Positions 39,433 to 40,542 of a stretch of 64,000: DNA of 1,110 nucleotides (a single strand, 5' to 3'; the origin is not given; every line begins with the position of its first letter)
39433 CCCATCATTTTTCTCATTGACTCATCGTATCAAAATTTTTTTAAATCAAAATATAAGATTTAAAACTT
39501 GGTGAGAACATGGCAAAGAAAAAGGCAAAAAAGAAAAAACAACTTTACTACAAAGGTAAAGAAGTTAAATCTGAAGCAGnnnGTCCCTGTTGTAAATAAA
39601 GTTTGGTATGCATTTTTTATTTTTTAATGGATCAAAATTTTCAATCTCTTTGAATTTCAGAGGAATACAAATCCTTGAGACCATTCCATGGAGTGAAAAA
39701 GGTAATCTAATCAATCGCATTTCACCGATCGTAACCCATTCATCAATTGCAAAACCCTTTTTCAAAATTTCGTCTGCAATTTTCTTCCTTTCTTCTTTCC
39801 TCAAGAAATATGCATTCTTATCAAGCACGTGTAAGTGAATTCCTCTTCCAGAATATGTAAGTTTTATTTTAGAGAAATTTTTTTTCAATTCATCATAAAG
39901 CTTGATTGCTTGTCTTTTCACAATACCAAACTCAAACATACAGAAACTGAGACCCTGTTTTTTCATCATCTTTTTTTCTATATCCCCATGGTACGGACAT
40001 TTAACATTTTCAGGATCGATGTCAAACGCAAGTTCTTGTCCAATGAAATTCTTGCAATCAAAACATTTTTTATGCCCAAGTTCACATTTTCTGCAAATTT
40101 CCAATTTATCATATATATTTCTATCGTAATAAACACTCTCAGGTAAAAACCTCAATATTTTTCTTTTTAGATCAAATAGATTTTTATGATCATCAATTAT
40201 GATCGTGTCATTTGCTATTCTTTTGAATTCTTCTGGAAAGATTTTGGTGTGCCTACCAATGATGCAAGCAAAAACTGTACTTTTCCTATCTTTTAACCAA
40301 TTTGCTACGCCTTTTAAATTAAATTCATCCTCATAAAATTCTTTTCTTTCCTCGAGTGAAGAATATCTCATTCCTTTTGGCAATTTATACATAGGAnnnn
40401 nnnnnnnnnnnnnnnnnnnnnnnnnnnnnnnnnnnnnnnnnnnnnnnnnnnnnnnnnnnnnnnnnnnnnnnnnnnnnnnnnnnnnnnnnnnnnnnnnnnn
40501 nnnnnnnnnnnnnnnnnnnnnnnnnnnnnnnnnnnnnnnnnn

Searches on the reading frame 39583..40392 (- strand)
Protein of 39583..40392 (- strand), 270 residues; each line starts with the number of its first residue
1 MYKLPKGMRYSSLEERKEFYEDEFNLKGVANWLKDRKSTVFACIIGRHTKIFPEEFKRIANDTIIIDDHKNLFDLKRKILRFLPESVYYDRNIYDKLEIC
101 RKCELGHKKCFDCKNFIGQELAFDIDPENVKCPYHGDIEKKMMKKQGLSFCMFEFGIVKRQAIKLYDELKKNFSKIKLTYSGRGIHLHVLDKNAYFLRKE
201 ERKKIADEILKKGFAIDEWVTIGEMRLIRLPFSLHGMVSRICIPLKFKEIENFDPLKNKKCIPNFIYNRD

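Call 87: search_protein_families(library=pfam, proteins=[window:39583-40392:-], max_evalue=0.00001)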
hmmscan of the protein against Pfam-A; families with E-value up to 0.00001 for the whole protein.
window:39583-40392:- (270 aa): 1 family
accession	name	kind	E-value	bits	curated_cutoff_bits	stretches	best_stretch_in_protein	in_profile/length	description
PF01896.25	DNA_primase_S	-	2.6e-10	41.3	26.8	0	160-207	25-76/163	DNA primase small subunit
